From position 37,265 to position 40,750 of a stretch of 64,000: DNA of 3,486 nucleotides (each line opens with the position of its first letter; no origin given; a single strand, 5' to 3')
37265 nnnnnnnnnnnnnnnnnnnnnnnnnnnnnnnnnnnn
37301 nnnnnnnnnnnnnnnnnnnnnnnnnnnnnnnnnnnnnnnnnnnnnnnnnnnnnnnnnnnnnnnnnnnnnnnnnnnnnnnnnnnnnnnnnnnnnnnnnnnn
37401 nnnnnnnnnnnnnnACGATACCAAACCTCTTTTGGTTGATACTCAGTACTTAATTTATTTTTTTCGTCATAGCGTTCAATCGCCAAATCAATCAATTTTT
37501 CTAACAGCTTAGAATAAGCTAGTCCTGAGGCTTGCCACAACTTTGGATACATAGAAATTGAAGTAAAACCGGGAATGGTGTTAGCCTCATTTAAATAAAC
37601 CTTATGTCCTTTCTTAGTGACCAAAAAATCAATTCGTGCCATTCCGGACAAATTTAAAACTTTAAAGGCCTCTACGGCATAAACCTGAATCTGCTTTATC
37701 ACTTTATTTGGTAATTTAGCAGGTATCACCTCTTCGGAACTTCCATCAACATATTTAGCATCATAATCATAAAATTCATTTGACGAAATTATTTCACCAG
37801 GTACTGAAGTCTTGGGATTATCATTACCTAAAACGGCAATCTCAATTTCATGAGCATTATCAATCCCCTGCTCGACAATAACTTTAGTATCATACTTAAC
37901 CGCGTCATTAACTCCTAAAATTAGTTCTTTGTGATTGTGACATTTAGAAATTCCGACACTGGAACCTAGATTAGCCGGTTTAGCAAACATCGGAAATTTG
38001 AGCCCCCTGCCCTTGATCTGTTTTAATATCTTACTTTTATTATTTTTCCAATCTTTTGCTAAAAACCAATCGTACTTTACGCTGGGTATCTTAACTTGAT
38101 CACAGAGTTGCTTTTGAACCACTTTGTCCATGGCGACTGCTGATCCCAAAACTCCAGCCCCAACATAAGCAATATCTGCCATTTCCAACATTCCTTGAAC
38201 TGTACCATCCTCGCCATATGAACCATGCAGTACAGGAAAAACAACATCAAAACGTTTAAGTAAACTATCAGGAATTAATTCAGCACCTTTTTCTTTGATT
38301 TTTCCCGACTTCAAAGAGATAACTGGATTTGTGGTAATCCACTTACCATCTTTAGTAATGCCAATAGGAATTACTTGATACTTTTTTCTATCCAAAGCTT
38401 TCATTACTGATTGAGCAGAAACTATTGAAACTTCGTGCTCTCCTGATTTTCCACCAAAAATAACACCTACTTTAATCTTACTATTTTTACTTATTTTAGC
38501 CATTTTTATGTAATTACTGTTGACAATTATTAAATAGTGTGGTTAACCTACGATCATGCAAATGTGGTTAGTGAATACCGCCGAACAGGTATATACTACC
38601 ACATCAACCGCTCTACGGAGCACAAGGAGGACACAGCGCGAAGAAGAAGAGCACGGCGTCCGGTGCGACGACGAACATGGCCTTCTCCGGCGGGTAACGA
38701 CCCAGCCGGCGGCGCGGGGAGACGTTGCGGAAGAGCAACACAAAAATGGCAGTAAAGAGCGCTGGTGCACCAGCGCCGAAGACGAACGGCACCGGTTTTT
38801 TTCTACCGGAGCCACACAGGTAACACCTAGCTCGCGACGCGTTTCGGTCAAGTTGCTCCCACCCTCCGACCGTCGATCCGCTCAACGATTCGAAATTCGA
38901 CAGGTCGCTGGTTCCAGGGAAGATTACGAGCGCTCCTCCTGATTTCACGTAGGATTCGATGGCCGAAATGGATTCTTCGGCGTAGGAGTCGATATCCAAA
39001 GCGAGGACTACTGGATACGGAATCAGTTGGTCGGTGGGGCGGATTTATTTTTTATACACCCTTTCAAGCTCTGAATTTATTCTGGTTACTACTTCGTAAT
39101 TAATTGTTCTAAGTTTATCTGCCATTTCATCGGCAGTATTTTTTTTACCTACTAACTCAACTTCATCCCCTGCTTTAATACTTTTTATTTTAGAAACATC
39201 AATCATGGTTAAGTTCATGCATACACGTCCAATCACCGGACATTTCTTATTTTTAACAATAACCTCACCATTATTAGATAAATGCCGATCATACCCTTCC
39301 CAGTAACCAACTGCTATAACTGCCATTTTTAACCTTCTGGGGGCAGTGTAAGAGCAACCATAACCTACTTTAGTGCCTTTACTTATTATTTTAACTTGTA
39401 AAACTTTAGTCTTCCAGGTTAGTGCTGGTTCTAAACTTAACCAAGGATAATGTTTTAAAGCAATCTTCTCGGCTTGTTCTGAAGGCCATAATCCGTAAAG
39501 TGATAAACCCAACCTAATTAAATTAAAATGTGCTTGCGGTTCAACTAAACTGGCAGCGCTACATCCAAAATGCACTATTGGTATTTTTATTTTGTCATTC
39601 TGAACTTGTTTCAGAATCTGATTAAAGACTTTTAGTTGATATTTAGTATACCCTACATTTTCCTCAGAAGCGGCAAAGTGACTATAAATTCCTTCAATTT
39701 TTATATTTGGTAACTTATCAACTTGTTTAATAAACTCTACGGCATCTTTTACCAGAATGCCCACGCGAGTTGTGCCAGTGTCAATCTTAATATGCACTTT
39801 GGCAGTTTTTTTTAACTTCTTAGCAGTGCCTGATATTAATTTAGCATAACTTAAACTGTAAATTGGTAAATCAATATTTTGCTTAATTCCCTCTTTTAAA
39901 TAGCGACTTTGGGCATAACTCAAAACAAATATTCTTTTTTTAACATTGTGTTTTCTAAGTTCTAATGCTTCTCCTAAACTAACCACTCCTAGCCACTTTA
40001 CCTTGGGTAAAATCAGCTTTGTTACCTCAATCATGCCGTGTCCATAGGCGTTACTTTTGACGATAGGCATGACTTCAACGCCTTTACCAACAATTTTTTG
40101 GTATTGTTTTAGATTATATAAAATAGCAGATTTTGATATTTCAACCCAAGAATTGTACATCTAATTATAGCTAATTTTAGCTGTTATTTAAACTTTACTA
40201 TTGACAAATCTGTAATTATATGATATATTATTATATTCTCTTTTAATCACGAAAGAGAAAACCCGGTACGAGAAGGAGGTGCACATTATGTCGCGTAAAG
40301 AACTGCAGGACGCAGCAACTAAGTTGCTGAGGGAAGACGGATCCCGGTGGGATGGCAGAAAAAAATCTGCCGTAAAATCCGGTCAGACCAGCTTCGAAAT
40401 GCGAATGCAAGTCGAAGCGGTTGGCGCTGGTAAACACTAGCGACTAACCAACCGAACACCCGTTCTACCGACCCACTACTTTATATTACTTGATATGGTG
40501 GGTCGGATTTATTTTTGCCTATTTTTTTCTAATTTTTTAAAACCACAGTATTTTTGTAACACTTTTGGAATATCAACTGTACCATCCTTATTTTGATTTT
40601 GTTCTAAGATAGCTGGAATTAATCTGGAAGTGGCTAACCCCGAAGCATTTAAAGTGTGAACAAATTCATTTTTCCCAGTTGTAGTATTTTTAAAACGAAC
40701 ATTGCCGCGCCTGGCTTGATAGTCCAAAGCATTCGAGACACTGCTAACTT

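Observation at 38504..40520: alr is bracketed by two GC-rich cassettes in the same orientation that share terminal motifs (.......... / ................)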

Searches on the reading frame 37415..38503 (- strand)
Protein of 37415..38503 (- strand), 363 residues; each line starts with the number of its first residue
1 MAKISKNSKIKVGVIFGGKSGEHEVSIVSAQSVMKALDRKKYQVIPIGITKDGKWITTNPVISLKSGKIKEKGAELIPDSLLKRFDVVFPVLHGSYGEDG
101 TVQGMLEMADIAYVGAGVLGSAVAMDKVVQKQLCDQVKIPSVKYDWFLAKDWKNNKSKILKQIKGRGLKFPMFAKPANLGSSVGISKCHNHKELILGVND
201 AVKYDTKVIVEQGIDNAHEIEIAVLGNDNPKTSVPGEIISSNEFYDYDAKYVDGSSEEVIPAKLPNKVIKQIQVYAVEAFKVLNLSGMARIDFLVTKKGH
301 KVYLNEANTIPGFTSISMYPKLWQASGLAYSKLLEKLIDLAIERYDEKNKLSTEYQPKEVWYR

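Call 24: search_protein_families(library=pfam, max_evalue=1, proteins=[window:37415-38503:-])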
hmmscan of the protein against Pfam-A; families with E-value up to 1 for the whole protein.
window:37415-38503:- (363 aa): 4 families
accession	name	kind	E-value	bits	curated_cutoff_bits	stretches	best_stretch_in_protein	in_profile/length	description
PF07478.18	Dala_Dala_lig_C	-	4.2e-71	239.1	24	1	134-339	2-204/204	D-ala D-ala ligase C-terminus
PF01820.27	Dala_Dala_lig_N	-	1.1e-36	126.4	34.6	1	11-116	1-121/121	D-ala D-ala ligase N-terminus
PF02786.22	CPSase_L_D2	-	1.6e-06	28.3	19.8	1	167-309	36-178/211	Carbamoyl-phosphate synthase L chain, ATP binding domain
PF02222.28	ATP-grasp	-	3.1e-05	24.1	27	1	165-306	26-158/179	ATP-grasp domain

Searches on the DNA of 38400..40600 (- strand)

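Call 7: search_rna_families(source=window, start=38400, end=40600, threshold=evalue, max_evalue=10, show_alignments=3)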
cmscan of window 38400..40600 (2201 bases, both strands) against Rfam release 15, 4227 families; matches with E-value up to 10: 2.
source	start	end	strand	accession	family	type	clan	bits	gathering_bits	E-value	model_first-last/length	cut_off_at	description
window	38855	38921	-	RF03215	mir-5360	Gene; miRNA;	-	18.1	79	2.6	1-81/81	no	mir-5360 microRNA precursor family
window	40411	40472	+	RF01843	neisseria_FSE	Cis-reg; frameshift_element;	-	16.6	50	3.3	1-40/40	no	neiserria ribosomal frameshift element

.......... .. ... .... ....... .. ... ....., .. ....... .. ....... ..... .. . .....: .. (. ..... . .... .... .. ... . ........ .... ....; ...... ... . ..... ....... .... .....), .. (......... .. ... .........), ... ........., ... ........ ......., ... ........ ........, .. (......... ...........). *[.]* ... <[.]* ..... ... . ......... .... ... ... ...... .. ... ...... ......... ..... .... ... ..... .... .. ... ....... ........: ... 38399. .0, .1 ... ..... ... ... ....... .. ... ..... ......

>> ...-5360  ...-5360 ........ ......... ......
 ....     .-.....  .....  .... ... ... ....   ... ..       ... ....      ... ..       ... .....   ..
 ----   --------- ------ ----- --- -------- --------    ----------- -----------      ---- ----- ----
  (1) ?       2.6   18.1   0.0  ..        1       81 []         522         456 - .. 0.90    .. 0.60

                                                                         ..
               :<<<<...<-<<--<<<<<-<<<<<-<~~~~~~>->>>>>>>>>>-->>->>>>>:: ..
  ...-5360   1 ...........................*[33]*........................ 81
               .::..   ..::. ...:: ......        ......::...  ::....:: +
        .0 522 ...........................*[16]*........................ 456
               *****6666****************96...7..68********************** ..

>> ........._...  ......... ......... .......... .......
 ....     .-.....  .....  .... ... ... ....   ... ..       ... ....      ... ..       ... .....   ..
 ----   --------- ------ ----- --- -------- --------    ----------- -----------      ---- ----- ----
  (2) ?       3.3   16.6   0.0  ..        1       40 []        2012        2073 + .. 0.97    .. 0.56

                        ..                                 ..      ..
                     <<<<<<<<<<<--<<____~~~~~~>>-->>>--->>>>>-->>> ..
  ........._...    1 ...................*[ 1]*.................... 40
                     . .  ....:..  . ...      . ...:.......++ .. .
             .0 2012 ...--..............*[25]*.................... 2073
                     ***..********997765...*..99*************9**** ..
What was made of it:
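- On Known structured RNA family (Rfam 15): Only chance-level hits at E = 2.6-3.3 (call 7).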

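Call 20: search_rna_families(sources=[L001, L002, L003, L004, L005, L007, L010], threshold=gathering)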
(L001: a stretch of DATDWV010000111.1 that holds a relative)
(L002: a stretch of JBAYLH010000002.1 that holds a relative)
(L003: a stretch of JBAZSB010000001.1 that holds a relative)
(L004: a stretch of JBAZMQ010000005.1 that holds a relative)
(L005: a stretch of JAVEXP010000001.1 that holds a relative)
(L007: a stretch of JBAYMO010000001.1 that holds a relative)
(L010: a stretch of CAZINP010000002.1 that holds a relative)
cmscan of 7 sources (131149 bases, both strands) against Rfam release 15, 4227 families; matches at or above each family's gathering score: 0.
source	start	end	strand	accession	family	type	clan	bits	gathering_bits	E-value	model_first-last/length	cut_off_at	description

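Call 45: search_dna_similar(query=window:38540-39040:+, collection=plasmids, mode=distant, max_evalue=0.01, max_rows=10)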
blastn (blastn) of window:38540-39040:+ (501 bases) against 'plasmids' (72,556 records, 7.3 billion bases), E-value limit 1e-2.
No match.

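Call 46: search_dna_similar(query=window:38540-39040:+, collection=phages, mode=distant, max_evalue=0.01, max_rows=10)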
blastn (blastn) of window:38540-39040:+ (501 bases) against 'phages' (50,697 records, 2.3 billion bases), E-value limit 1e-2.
No match.
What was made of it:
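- Tried and rejected: blastn of island A against plasmids and phages gave no match (calls 45, 46).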

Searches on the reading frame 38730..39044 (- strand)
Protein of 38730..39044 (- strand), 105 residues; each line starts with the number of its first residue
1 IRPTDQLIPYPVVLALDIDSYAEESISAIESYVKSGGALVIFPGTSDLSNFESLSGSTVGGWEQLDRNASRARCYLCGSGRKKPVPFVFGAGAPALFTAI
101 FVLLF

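Call 30: find_homologous_proteins(query=window:38730-39044:-, max_evalue=10)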
Query seq(105 aa) (105 aa): 1 proteins with E <= 10 among 10 candidates.
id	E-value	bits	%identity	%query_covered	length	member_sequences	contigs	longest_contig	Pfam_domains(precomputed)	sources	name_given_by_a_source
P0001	2.5e-51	190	100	86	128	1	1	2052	-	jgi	jgi:hypothetical protein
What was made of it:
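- Tried and rejected: Word-indexed protein search with the island A frame found only the identical JGI ORF and missed P0002 (call 30).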

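Call 31: find_encoding_contigs(protein=P0001, flank=5000)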
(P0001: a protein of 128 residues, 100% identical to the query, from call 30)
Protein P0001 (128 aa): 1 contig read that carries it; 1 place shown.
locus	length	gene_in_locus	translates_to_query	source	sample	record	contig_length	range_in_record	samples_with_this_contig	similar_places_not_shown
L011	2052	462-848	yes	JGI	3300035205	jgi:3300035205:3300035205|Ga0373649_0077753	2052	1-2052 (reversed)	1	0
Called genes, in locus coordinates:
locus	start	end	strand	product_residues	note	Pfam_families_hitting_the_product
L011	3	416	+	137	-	?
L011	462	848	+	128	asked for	-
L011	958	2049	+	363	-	PF01820:Dala_Dala_lig_N, PF02786:CPSase_L_D2 (weak), PF07478:Dala_Dala_lig_C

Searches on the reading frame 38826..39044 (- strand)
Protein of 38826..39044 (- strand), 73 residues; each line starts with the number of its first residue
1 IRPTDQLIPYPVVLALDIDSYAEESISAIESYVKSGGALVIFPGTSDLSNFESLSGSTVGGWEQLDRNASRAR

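Call 49: search_protein_representatives(protein=window:38841-39044:-)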
Query: 68 residues. Proteins with E-value up to 0.001 (for the whole library): 7; up to 1e-10: 2; up to 1e-30: 0. The best 7 are listed.
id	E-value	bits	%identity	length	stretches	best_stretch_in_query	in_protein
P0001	8.6e-25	101.7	100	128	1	16-68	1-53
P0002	2.9e-20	87.4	69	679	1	4-67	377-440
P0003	3.1e-09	52.7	50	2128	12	42-60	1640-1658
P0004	1.7e-08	50.3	37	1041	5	25-66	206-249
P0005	1.5e-05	41.1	33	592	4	11-63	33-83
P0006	2.0e-05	40.7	44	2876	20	34-62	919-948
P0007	4.9e-04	36.3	34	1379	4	22-68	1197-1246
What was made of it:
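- Closest known: GC-rich structured ncRNA genes in AT-rich genomes. Different: Coding signals are present in B. Part of A is demonstrably protein-coding DNA from elsewhere (call 49).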

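Call 53: search_protein_families(library=pfam, proteins=[P0002, P0003, P0004, P0005, P0006, P0007], max_evalue=0.01)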
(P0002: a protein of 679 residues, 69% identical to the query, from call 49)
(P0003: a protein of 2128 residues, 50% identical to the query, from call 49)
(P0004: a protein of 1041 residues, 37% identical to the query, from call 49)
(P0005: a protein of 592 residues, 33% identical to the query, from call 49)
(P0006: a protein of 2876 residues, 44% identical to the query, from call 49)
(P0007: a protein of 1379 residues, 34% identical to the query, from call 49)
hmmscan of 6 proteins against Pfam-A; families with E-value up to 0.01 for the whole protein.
P0002 (679 aa): 5 families
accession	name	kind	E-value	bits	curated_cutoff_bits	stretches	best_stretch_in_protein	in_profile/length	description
PF13519.12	VWA_2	-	9.4e-14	52.4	27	1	94-194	1-105/107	von Willebrand factor type A domain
PF07584.16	BatA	-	5.1e-12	46.5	25.9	1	1-76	1-77/77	Aerotolerance regulator N-terminal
PF14258.12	DUF4350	-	0.00017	22.4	30.4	0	392-516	49-160/181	Domain of unknown function (DUF4350)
PF05762.20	VWA_CoxE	-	0.0058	16.5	26.4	0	89-204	54-168/222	VWA domain containing CoxE-like protein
PF08532.16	Glyco_hydro_42M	-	0.0092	15.9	25.8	0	380-521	55-192/207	Beta-galactosidase trimerisation domain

P0003 (2128 aa): 2 families
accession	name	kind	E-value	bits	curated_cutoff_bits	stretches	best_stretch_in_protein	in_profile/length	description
PF22967.3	Ig_NUP210_1st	-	1.2e-06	29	27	0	982-1006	38-62/92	NUP210 Ig-like domain 1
PF18962.6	Por_Secre_tail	-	6.3e-06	26.8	27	1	2048-2124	2-74/75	Secretion system C-terminal sorting domain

P0004 (1041 aa): 7 families
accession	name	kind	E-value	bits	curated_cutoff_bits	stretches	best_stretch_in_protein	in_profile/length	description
PF13860.13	FlgD_ig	-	4.9e-08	33.3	27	1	978-1023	25-70/79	FlgD Ig-like domain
PF22205.1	Csm6_6H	-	2.5e-07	31.1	27.6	0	674-702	28-56/93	Csm6 6H domain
PF11267.13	DUF3067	-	0.00063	20.6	25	0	73-96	44-67/98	Domain of unknown function (DUF3067)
PF09910.14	DUF2139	-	0.0048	16.6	25.9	0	563-605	200-242/340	Uncharacterized protein conserved in archaea (DUF2139)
PF24551.1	SH3_Rv0428c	-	0.005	17.3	27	0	363-380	35-49/55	Probable histone acetyltransferase Rv0428c SH3 domain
PF01828.24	Peptidase_A4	-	0.0084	16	22.3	0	434-469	15-50/206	Peptidase A4 family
PF13585.12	CHU_C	-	0.0094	16.5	27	0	978-1029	29-74/86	CHU_C Type IX secretion signal domain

P0005 (592 aa): 1 family
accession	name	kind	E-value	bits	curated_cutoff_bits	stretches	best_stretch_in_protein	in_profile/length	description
PF17802.7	SpaA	-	3.3e-27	94.9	23.1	4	94-155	18-70/91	Prealbumin-like fold domain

P0006 (2876 aa): 1 family
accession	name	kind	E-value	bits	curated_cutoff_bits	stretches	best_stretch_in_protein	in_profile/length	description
PF12951.13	PATR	-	2.9e-44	149.2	27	20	827-851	6-30/30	Passenger-associated-transport-repeat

P0007 (1379 aa): 1 family
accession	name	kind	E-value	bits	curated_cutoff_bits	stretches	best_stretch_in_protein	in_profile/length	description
PF06337.17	DUSP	-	0.00022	22.1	29.3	0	1141-1192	24-63/77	DUSP domain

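Call 58: find_encoding_contigs(protein=P0002, flank=3000, max_places=3)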
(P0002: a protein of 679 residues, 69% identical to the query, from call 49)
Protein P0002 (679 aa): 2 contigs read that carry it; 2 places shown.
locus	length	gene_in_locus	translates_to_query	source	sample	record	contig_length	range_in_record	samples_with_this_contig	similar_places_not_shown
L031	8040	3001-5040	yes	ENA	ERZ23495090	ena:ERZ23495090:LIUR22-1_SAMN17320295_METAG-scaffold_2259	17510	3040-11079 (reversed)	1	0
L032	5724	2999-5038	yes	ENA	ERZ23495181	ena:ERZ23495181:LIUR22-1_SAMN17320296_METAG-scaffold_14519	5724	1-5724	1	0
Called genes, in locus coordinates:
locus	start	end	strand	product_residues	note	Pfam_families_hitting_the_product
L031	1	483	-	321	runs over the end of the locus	PF04055:Radical_SAM, PF16199:Radical_SAM_C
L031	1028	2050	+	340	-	PF20030:bpMoxR, PF07726:AAA_3, PF07728:AAA_5, PF17863:AAA_lid_2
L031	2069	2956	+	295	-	PF01882:DUF58, PF13519:VWA_2 (weak)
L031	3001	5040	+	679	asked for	PF07584:BatA, PF13519:VWA_2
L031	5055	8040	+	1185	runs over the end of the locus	-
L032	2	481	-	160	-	?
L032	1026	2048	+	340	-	PF20030:bpMoxR, PF07726:AAA_3, PF07728:AAA_5, PF17863:AAA_lid_2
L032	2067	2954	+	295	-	PF01882:DUF58, PF13519:VWA_2 (weak)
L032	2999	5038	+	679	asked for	PF07584:BatA, PF13519:VWA_2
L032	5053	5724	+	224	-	?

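Call 74: list_cluster_members(proteins=[P0002, L031:1028-2047:+])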
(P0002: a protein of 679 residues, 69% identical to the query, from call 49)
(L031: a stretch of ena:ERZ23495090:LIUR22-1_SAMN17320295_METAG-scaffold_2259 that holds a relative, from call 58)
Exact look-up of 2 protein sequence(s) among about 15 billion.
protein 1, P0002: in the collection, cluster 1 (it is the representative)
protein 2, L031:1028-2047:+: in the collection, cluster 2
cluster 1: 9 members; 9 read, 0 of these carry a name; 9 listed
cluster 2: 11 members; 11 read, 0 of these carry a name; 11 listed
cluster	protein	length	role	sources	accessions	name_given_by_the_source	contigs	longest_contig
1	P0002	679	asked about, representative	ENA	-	-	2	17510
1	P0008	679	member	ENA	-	-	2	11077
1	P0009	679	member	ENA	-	-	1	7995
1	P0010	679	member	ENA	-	-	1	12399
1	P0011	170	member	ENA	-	-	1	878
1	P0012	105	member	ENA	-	-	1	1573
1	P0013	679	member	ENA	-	-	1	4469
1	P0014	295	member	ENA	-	-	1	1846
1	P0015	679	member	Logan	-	-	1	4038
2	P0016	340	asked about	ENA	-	-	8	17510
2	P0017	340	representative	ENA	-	-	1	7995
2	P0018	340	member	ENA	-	-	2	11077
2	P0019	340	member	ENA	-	-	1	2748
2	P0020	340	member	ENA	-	-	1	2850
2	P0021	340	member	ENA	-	-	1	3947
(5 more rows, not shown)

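Call 84: search_protein_families(library=ncbifam, max_evalue=0.01, proteins=[window:38826-39044:-, P0002])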
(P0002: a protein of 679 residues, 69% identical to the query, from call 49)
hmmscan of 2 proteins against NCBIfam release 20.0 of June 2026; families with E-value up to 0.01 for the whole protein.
window:38826-39044:- (73 aa): 0 families

P0002 (679 aa): 3 families
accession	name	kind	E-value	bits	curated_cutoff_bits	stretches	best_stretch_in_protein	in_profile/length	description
TIGR02226.1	two_anch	domain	2.5e-13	50.1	23.05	1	1-80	1-80/82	N-terminal double-transmembrane domain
NF047506.1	VWA_BatB_Lepto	exception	0.00029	20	350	1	54-192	46-192/324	VWA domain-containing protein BatB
NF010238.0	PRK13685.1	subfamily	0.0063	15.6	432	1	7-126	18-131/335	hypothetical protein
